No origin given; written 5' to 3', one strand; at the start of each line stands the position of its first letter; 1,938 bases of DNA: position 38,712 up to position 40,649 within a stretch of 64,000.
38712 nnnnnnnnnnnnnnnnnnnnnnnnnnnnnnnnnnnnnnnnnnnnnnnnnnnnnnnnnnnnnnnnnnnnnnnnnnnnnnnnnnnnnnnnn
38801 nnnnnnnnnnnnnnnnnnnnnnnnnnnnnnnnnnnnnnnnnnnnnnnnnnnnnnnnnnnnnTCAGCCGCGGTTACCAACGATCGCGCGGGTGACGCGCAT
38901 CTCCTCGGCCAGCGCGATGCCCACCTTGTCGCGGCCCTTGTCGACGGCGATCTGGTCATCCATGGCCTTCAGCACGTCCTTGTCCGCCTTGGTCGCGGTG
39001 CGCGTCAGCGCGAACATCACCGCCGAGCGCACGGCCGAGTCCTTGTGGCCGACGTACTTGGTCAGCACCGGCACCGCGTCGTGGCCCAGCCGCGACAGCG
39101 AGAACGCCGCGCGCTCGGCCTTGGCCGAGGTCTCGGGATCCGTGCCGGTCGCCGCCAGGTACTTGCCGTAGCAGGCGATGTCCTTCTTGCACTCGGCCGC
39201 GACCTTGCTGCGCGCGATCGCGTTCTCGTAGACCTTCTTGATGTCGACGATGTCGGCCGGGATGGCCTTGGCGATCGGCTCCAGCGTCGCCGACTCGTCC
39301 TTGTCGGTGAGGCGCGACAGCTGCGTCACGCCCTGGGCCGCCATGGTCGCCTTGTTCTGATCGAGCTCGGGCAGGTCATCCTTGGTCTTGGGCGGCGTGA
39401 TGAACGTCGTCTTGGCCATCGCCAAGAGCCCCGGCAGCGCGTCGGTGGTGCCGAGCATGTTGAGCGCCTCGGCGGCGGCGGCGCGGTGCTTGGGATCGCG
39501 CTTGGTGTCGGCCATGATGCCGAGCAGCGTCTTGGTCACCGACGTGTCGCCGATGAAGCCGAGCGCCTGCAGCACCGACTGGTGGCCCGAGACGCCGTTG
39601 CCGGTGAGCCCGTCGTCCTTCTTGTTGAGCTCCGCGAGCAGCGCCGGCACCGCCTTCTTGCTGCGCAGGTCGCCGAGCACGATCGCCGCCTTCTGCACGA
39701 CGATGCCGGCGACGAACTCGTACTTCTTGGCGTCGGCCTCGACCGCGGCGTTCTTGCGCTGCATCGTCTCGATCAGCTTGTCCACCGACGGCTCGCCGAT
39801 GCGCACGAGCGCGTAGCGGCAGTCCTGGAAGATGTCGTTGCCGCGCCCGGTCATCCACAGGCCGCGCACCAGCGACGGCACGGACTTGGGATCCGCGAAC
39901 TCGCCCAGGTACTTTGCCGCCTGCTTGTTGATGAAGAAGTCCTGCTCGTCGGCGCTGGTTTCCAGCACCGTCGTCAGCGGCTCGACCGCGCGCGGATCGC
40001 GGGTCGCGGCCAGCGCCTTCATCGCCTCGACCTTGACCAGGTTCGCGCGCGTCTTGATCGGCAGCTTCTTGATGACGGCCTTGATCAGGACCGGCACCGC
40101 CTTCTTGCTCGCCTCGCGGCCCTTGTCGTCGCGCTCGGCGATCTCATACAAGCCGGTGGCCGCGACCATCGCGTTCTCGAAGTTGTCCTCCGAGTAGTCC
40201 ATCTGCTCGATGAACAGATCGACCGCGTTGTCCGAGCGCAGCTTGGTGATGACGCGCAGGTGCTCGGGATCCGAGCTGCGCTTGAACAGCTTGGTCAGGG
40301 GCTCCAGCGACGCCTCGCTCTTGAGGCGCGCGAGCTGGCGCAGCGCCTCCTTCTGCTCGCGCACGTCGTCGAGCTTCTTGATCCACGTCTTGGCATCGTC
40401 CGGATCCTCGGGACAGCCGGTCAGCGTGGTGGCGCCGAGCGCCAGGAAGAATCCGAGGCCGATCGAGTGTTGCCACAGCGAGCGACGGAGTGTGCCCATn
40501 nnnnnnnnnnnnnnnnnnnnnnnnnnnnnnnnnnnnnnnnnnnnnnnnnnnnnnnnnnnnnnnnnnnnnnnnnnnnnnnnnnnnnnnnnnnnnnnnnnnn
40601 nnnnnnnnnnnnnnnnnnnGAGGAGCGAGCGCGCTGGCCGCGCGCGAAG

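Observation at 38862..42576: TolQ-like channel + two TolR/ExbD paralogs + HEAT-repeat lipoprotein operon (AglRQS-type motor candidate)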

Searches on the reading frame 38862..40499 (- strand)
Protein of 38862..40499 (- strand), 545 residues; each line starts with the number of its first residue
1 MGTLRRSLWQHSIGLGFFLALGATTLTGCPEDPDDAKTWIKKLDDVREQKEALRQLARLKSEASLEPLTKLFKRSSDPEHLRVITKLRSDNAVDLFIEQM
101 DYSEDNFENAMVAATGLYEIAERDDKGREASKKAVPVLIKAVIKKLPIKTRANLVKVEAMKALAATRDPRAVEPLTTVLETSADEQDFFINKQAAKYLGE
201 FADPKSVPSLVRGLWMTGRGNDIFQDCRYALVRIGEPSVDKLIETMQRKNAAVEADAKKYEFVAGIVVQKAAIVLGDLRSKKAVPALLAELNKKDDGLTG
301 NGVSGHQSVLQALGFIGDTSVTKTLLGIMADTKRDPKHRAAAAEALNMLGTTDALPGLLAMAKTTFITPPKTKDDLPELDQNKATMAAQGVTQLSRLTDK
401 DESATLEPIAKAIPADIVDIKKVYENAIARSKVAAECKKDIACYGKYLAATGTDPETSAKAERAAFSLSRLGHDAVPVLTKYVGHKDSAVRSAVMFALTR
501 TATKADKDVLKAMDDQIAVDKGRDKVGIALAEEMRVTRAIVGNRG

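Call 5: search_protein_families(library=pfam, proteins=[window:38862-40499:-], max_evalue=0.01)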
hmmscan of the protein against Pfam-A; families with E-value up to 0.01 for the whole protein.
window:38862-40499:- (545 aa): 3 families
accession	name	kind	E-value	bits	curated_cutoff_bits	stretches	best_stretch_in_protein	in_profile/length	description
PF13646.12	HEAT_2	-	1.3e-29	102.7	27.7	3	309-364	20-73/88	HEAT repeats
PF03130.22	HEAT_PBS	-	3.9e-23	79.7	20.9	1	155-180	1-26/27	PBS lyase HEAT-like repeat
PF02985.28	HEAT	-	0.00089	19.7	23.5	0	476-500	2-26/31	HEAT repeat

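Call 6: search_protein_families(library=ncbifam, proteins=[window:38862-40499:-], max_evalue=0.01)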
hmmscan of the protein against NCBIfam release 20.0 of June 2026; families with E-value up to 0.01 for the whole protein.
window:38862-40499:- (545 aa): 4 families
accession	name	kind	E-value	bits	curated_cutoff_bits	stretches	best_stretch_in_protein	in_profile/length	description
NF045915.1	PhycobilmeDegNblB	equivalog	5.3e-13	49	300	1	149-255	109-210/214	phycobilisome degradation protein NblB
NF058502.1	phyc_lyase_CpcE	equivalog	1.2e-11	44.6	330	2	275-381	26-131/260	C-phycocyanin alpha-cysteine-84 phycocyanobilin lyase subunit CpcE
NF058515.1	phyc_lyase_CpcF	equivalog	5.9e-05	22.7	220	0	83-200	22-118/200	C-phycocyanin alpha-cysteine-84 phycocyanobilin lyase subunit CpcF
NF058505.1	phyc_lyase_CpeY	equivalog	0.00034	19.3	600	0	305-365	321-382/419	C-phycoerythrin alpha-cysteine-82 phycoerythrobilin lyase CpeY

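Call 7: find_encoding_contigs(protein=window:38862-40499:-, flank=10000, max_places=6)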
Protein window:38862-40499:- (545 aa): 1 contig read that carries it; 1 place shown.
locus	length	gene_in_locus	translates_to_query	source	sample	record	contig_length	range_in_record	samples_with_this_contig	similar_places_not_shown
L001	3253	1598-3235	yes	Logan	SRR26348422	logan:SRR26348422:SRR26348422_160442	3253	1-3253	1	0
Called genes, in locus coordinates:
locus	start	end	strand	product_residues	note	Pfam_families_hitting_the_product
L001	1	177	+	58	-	?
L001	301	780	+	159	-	PF02472:ExbD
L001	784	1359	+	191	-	PF02472:ExbD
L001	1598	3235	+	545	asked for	PF03130:HEAT_PBS (faint), PF13646:HEAT_2 (weak)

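Call 9: find_homologous_proteins(query=window:38862-40499:-)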
Query window:38862-40499:- (545 aa): 403 proteins with E <= 0.001 among 8000 candidates; the best 120 are listed.
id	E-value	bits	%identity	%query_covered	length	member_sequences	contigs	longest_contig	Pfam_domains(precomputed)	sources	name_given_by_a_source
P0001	0.0e+0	1160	99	100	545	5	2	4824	PF03130.23,PF13646.13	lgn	-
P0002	0.0e+0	1047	89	100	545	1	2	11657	PF03130.23,PF13646.13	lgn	-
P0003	7.2e-297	1003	86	100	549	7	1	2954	PF03130.23,PF13646.13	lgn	-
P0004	3.9e-240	816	72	100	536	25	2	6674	PF03130.23,PF13646.13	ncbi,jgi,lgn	-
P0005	1.3e-233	794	70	99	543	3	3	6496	PF03130.23,PF13646.13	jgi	jgi:HEAT repeat protein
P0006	1.4e-232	791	70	100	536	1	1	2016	PF03130.23,PF13646.13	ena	-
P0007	3.3e-232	790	69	99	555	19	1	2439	PF03130.23,PF13646.13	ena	-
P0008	1.1e-231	788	69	99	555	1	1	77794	PF03130.23,PF13646.13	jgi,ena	-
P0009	7.8e-229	779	68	99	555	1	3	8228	PF03130.23,PF13646.13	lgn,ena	-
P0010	1.6e-228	778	68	99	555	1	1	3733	PF03130.23,PF13646.13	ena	-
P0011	2.0e-228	777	68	99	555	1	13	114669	PF03130.23,PF13646.13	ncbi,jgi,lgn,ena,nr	ncbi:MAG TPA: HEAT repeat domain-containing protein [Pseudomonadota bacterium]|jgi:HEAT repeat prote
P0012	2.2e-228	777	68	99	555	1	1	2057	PF03130.23,PF13646.13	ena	-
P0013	2.3e-228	777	68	99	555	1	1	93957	PF03130.23,PF13646.13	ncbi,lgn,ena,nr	ncbi:MAG TPA: HEAT repeat domain-containing protein [Pseudomonadota bacterium]|nr:HEAT repeat domain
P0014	2.7e-228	777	68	99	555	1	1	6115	PF03130.23,PF13646.13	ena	-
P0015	8.6e-228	775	68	99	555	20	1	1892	PF03130.23,PF13646.13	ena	-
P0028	1.2e-183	630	60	96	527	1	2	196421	PF03130.23,PF13646.13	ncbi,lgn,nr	ncbi:MAG: HEAT repeat domain-containing protein [Myxococcales bacterium]|nr:HEAT repeat domain-conta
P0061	7.2e-126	439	49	96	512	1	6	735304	PF03130.23,PF13646.13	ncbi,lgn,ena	-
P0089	4.1e-104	367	42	96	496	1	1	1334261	PF03130.23,PF13646.13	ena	-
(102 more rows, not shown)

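Call 10: find_encoding_contigs(protein=P0061, flank=10000, max_places=2)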
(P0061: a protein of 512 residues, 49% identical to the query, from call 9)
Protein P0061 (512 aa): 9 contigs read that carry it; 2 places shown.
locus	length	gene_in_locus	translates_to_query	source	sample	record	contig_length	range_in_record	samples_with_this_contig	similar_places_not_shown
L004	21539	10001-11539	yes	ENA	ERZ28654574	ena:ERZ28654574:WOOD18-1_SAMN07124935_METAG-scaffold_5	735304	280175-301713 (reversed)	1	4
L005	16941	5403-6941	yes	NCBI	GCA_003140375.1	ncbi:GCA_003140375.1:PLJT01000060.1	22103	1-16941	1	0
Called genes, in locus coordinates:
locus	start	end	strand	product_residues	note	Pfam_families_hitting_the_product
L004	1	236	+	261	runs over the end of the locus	PF12679:ABC2_membrane_2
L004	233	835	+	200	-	-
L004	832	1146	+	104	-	-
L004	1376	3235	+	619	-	PF23545:Zn_ribbon_HMPTM, PF04055:Radical_SAM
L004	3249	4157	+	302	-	-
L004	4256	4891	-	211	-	-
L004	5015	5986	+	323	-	-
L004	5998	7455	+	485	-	PF13229:Beta_helix (faint)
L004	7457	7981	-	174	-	-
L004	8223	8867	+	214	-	PF01618:MotA_ExbB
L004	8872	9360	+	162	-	PF02472:ExbD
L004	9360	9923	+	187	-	PF02472:ExbD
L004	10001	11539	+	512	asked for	PF03130:HEAT_PBS (faint), PF13646:HEAT_2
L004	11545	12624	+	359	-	PF01222:ERG4_ERG24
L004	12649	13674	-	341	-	PF02353:CMAS, PF13489:Methyltransf_23, PF01209:Ubie_methyltran, PF13847:Methyltransf_31, PF08241:Methyltransf_11, PF08242:Methyltransf_12, PF13649:Methyltransf_25, PF08498:Sterol_MT_C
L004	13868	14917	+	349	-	PF01073:3Beta_HSD, PF01370:Epimerase, PF02719:Polysacc_synt_2 (weak), PF04321:RmlD_sub_bind (weak), PF05368:NmrA (weak), PF07993:NAD_binding_4 (faint), PF13460:NAD_binding_10, PF16363:GDP_Man_Dehyd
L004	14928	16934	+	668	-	PF00432:Prenyltrans (faint), PF07678:TED_complement (faint), PF13249:SQHop_cyclase_N, PF13243:SQHop_cyclase_C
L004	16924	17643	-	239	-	PF01553:Acyltransferase, PF03982:DAGAT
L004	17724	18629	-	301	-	PF03096:Ndr (faint), PF12146:Hydrolase_4, PF00561:Abhydrolase_1, PF00975:Thioesterase (weak), PF12697:Abhydrolase_6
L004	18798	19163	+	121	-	-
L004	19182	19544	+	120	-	-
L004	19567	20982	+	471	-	PF00587:tRNA-synt_2b, PF03129:HGTP_anticodon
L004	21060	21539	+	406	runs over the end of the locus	PF00890:FAD_binding_2 (faint), PF01266:DAO (faint), PF01494:FAD_binding_3, PF07992:Pyr_redox_2 (faint), PF22578:GGR_cat (faint)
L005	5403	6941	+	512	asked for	PF03130:HEAT_PBS (faint), PF13646:HEAT_2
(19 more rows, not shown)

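Call 11: find_encoding_contigs(protein=P0089, flank=10000, max_places=2)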
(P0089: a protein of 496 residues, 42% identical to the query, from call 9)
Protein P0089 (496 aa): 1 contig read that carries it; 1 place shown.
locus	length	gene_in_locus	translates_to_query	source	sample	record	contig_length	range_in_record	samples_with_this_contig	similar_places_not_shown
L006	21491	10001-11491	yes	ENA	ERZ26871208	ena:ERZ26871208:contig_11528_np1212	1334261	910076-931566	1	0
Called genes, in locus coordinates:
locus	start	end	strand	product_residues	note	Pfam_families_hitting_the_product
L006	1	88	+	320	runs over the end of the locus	PF01370:Epimerase, PF02719:Polysacc_synt_2, PF04321:RmlD_sub_bind, PF05368:NmrA (weak), PF01073:3Beta_HSD, PF07993:NAD_binding_4, PF13460:NAD_binding_10, PF16363:GDP_Man_Dehyd, +1 more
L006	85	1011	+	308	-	PF00005:ABC_tran, PF13304:AAA_21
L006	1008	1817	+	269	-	PF12679:ABC2_membrane_2, PF12730:ABC2_membrane_4 (weak)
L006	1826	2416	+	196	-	-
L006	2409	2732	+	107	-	-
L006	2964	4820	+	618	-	PF23545:Zn_ribbon_HMPTM, PF04055:Radical_SAM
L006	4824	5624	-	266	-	-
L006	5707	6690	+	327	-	-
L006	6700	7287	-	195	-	-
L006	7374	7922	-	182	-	-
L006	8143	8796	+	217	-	PF01618:MotA_ExbB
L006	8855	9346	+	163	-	PF02472:ExbD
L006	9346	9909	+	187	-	PF02472:ExbD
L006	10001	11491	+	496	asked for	PF13646:HEAT_2 (faint), PF03130:HEAT_PBS (faint)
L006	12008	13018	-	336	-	PF03480:DctP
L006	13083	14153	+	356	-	-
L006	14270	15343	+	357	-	PF01073:3Beta_HSD, PF01370:Epimerase, PF02719:Polysacc_synt_2, PF04321:RmlD_sub_bind (weak), PF05368:NmrA, PF07993:NAD_binding_4, PF13460:NAD_binding_10, PF16363:GDP_Man_Dehyd, +1 more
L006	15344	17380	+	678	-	PF07678:TED_complement (faint), PF13249:SQHop_cyclase_N, PF00432:Prenyltrans (faint), PF13243:SQHop_cyclase_C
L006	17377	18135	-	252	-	-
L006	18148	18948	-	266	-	PF01553:Acyltransferase (weak), PF03982:DAGAT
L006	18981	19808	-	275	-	PF03096:Ndr (weak), PF00561:Abhydrolase_1, PF12146:Hydrolase_4, PF12697:Abhydrolase_6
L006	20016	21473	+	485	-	PF00587:tRNA-synt_2b, PF03129:HGTP_anticodon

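Call 12: find_encoding_contigs(protein=P0028, flank=10000, max_places=2)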
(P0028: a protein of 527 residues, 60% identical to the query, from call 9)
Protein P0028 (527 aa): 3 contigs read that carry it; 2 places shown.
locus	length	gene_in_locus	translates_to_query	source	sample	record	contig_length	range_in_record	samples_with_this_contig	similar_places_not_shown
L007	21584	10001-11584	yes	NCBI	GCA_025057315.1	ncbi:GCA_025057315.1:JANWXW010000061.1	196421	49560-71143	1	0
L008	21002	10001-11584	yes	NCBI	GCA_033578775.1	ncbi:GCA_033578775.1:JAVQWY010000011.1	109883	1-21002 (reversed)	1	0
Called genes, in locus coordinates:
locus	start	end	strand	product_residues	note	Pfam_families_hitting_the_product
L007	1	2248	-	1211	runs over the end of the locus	PF27156:RP005_N, PF07992:Pyr_redox_2 (weak)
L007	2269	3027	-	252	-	PF00160:Pro_isomerase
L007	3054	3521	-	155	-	PF02643:DUF192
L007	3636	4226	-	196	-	PF03352:Adenine_glyco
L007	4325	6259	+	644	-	PF00501:AMP-binding, PF23562:AMP-binding_C_3 (weak)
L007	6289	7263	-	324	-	-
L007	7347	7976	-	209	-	-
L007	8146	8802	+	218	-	PF01618:MotA_ExbB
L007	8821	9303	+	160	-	PF02472:ExbD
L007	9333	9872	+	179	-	PF02472:ExbD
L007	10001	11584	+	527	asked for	PF03130:HEAT_PBS (faint), PF13646:HEAT_2 (weak)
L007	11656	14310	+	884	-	PF00069:Pkinase (weak), PF08308:PEGA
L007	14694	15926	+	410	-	PF21016:RlmN_N, PF04055:Radical_SAM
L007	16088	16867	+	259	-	PF00884:Sulfatase, PF01663:Phosphodiest, PF01676:Metalloenzyme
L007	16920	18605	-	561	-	PF19289:PmbA_TldD_3rd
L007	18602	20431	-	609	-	PF19289:PmbA_TldD_3rd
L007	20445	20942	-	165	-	PF00156:Pribosyltran, PF14681:UPRTase (weak)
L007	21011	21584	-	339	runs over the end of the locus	PF01073:3Beta_HSD, PF01370:Epimerase, PF05368:NmrA, PF07993:NAD_binding_4 (weak), PF13460:NAD_binding_10, PF16363:GDP_Man_Dehyd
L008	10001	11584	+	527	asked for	PF03130:HEAT_PBS (faint), PF13646:HEAT_2 (weak)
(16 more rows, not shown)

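Call 14: search_solved_structures(query=window:38862-40499:-, max_evalue=0.01)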
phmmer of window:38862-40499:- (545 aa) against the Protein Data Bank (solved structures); distinct sequences matched with E-value up to 0.01: 15.
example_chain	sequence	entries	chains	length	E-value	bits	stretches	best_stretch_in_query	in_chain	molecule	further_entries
6ft5_A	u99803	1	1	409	1e-14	57.5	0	153-239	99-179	alphaRep A3_A3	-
4xvp_D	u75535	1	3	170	3.9e-09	39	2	152-251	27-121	BGFP-C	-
6gx7_E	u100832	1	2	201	9.3e-09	37.8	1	152-244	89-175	iiiA5 ALPHAREP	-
8aw4_A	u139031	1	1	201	7.6e-08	34.8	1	148-215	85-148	ALPHAREP bB-E3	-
7p0h_A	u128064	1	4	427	9.7e-08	34.4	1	154-254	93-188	Helicobacter pylori ComF fused to an artificial alphaREP crystallization helper (named B2)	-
3ltm_A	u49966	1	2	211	1.1e-07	34.2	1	153-240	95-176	Alpha-Rep4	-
9rhz_A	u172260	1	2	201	1.8e-07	33.5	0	152-235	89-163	ALPHAREP bE5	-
3ltj_A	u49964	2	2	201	2.1e-07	33.3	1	153-240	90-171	AlphaRep-4 | bA3-2: binder of A3 protein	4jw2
5dcq_A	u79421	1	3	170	2.1e-07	33.3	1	155-246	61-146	artificial repeat proteins (alphaREP3)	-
8aw4_B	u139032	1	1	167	2.5e-06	29.8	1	124-245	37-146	ALPHAREP bGFPD-YY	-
9t1m_A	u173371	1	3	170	5.8e-05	25.3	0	150-214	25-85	Alpha Rep E4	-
6veh_A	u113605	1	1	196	7.3e-05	24.9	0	152-251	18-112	HEAT repeat domain-containing protein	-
6gwd_G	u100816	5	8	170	0.00014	24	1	154-250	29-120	iiH5 ALPHAREP | iih5 Alpha Repeating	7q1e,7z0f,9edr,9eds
4jw3_C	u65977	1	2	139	0.0006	21.9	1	152-242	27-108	Alpha-helical artificial proteins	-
6g4j_B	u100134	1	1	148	0.0015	20.6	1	260-355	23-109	alphaREP bE8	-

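Call 20: find_related_loci(query=A1, collection=genome_contigs, flank=8000)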
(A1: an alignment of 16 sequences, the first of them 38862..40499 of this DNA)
Query A1 (545 aa) in genome_contigs; peptide patterns used: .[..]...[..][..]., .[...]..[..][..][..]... (x = any residue, [..] = any of these).
208 stretches matched a pattern; 111 encode a relative of the query (tblastn E <= 1e-3); the best 80 are kept; 80 distinct loci.
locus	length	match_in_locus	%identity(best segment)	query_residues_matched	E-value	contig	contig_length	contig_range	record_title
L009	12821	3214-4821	72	1-544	0e+0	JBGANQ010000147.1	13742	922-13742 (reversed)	MAG: Polyangia bacterium isolate MAG_MBR_H10.6 MBRH10-6_opera_contig_14197, whole genome shotgun sequence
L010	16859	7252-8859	71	1-544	0e+0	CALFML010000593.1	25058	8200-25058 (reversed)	MAG TPA_asm: uncultured Myxococcales bacterium isolate SRR6231182_bin.80_CONCOCT_v1.1_MAG genome assembly, contig: ERZ65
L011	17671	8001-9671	69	1-545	0e+0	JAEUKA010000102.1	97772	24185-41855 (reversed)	MAG: Myxococcales bacterium isolate new MAG-83 k141_3791744, whole genome shotgun sequence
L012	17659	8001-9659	68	4-544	0e+0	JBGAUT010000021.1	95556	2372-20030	MAG: Polyangia bacterium isolate MAG_MBR_AS.52 MBRAS-52_NODE_21_length_95556_cov_5.930969, whole genome shotgun sequence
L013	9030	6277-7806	72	26-544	0e+0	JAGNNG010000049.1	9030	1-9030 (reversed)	MAG: Deltaproteobacteria bacterium isolate Go_SlAct_bin_237 Go_SlAct_40053_length_9030_cov_13.063237, whole genome shotg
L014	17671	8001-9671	67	1-545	0e+0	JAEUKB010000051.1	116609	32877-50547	MAG: Myxococcales bacterium isolate new MAG-84 k141_214790, whole genome shotgun sequence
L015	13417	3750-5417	68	1-544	0e+0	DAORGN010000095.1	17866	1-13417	MAG TPA_asm: Pseudomonadota bacterium isolate AMR_MDS_0801 NODE_1276_length_17866_cov_6.698445, whole genome shotgun seq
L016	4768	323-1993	67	1-545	0e+0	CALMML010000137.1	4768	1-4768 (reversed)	MAG TPA_asm: uncultured Myxococcales bacterium isolate SRR5676451_bin.61_CONCOCT_v1.1_MAG genome assembly, contig: ERZ72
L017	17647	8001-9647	68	6-544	0e+0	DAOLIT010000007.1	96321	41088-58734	MAG TPA_asm: Pseudomonadota bacterium isolate AMR_MDS_0291 NODE_10_length_96321_cov_14.274386, whole genome shotgun sequ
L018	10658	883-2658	55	1-544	0e+0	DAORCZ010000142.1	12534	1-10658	MAG TPA_asm: Pseudomonadota bacterium isolate AMR_MDS_0893 NODE_3287_length_12534_cov_5.535940, whole genome shotgun seq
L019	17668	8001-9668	57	26-544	0e+0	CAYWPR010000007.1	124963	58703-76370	MAG TPA_asm: uncultured Myxococcales bacterium isolate SRP189682_co2_70 genome assembly, contig: NODE_63_length_124963_c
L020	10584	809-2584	54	1-544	0e+0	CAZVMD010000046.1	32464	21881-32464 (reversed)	MAG TPA_asm: uncultured Myxococcales bacterium isolate SRP189682_co2_147 genome assembly, contig: NODE_1646_length_32464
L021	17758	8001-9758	56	7-544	0e+0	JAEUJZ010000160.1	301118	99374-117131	MAG: Myxococcales bacterium isolate new MAG-82 k141_588073, whole genome shotgun sequence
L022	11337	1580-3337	55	7-544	0e+0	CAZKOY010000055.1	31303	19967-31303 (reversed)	MAG TPA_asm: uncultured Myxococcales bacterium isolate SRP189682_co2_316 genome assembly, contig: NODE_1764_length_31303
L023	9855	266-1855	60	3-544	0e+0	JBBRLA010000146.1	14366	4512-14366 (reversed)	MAG: Polyangia bacterium isolate La1_concoct.199 LA1C_C.199_k141_1652172L_14366_cov_16.0004, whole genome shotgun sequen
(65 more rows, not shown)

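Call 59: predict_structure(alignment_id=A1)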
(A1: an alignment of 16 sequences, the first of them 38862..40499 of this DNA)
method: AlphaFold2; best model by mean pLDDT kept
length: 545 residues; sequences in the alignment: 16
mean_pLDDT: 91.2   pTM: 0.87
mean pLDDT of the five models: 91.2, 90.2, 90.2, 90.0, 89.6
residues with pLDDT >= 90: 451; 70-90: 64; 50-70: 2; < 50: 28
segments of 3 or more residues with pLDDT < 50: 1-28
pLDDT, mean of each block of 10 residues (from residue 1): 36 37 44 88 93 95 96 95 96 98 93 98 97 98 92 96 97 97 89 95 97 86 93 98 97 92 94 98 98 90 95 96 97 93 96 95 90 84 92 95 94 88 95 95 96 86 96 97 94 96 97 96 90 96 91
secondary structure, 60 per line:
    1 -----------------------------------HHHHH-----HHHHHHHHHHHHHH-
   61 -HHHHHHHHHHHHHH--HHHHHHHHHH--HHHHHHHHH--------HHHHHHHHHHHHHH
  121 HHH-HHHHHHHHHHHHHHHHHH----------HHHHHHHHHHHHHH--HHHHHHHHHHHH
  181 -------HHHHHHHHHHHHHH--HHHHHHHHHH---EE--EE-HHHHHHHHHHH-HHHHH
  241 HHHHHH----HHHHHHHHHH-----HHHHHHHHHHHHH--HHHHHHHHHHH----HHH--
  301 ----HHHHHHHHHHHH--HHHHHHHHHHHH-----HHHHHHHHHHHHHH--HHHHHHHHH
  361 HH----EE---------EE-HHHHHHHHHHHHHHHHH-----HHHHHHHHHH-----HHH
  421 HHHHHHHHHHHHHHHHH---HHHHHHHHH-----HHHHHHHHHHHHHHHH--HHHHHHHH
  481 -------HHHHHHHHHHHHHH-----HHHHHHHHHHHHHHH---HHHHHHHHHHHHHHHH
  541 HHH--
elements in order: H36-40 H46-59 H62-75 H78-87 H90-98 H107-123 H125-142 H153-166 H169-180 H188-201 H204-213 H224-234 H236-246 H251-260 H266-278 H281-291 H305-316 H319-330 H336-349 H352-362 H381-397 H403-412 H418-437 H441-449 H455-470 H473-480 H488-501 H507-521 H525-543

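Call 91: search_protein_families(library=pfam, proteins=[L004:7457-7981:-, L007:7347-7976:-, L006:7374-7922:-], max_evalue=0.01)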
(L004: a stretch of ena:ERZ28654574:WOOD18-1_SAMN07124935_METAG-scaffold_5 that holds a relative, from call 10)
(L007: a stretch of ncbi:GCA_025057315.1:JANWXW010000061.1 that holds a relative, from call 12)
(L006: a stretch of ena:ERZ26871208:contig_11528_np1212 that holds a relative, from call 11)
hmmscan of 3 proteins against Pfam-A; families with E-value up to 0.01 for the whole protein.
L004:7457-7981:- (174 aa): 0 families

L007:7347-7976:- (209 aa): 2 families
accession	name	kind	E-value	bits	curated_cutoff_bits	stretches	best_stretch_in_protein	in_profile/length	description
PF14559.12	TPR_19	-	0.00023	21.8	25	1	69-103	11-45/68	Tetratricopeptide repeat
PF14561.12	TPR_20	-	0.0018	19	25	1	63-105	2-44/90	Tetratricopeptide repeat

L006:7374-7922:- (182 aa): 0 families

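Call 92: search_protein_families(library=ncbifam, proteins=[L004:7457-7981:-], max_evalue=0.01)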
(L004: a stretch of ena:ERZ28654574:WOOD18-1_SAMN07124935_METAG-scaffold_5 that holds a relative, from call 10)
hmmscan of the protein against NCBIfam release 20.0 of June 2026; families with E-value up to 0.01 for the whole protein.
L004:7457-7981:- (174 aa): 0 families
